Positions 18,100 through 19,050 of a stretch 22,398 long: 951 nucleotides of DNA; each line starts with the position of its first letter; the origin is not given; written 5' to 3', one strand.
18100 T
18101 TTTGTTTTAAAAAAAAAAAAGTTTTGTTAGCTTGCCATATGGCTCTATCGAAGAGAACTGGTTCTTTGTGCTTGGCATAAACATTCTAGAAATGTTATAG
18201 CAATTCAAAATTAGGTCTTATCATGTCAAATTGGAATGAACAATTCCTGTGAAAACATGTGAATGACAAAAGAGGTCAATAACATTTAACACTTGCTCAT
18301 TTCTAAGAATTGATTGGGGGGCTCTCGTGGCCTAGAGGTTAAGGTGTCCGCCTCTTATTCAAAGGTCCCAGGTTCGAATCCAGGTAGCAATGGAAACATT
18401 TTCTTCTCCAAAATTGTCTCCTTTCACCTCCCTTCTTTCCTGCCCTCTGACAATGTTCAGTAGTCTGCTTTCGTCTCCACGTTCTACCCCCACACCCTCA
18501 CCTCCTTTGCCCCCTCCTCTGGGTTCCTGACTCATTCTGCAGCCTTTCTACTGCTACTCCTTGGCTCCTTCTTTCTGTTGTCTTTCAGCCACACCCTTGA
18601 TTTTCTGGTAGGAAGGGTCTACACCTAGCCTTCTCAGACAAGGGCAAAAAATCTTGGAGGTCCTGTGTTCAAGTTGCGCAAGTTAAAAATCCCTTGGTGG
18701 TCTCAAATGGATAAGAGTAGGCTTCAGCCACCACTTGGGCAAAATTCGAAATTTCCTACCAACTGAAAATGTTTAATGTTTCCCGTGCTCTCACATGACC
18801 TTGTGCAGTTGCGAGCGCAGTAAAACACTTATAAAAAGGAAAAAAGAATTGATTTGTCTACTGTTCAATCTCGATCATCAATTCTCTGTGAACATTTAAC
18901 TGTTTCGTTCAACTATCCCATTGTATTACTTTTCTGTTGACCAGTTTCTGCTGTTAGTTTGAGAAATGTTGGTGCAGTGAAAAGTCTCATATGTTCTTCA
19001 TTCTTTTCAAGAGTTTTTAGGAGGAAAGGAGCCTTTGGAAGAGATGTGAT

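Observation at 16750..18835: LINE-SINE partner pair: SINE 3' tail matches the 3' end of the RNase H-containing LINE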

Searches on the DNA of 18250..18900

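Call 11: search_rna_families(source=window, start=18250, end=18900, threshold=evalue, max_evalue=10, show_alignments=3)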
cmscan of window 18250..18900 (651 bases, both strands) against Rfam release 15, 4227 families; matches with E-value up to 10: 2.
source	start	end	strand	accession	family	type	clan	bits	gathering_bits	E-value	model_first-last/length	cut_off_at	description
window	18683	18760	+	RF00097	snoR71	Gene; snRNA; snoRNA; CD-box;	-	18.2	40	0.71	23-100/107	no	Plant small nucleolar RNA R71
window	18321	18389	+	RF00005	tRNA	Gene; tRNA;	CL00001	16.9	29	1.3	1-71/71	no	tRNA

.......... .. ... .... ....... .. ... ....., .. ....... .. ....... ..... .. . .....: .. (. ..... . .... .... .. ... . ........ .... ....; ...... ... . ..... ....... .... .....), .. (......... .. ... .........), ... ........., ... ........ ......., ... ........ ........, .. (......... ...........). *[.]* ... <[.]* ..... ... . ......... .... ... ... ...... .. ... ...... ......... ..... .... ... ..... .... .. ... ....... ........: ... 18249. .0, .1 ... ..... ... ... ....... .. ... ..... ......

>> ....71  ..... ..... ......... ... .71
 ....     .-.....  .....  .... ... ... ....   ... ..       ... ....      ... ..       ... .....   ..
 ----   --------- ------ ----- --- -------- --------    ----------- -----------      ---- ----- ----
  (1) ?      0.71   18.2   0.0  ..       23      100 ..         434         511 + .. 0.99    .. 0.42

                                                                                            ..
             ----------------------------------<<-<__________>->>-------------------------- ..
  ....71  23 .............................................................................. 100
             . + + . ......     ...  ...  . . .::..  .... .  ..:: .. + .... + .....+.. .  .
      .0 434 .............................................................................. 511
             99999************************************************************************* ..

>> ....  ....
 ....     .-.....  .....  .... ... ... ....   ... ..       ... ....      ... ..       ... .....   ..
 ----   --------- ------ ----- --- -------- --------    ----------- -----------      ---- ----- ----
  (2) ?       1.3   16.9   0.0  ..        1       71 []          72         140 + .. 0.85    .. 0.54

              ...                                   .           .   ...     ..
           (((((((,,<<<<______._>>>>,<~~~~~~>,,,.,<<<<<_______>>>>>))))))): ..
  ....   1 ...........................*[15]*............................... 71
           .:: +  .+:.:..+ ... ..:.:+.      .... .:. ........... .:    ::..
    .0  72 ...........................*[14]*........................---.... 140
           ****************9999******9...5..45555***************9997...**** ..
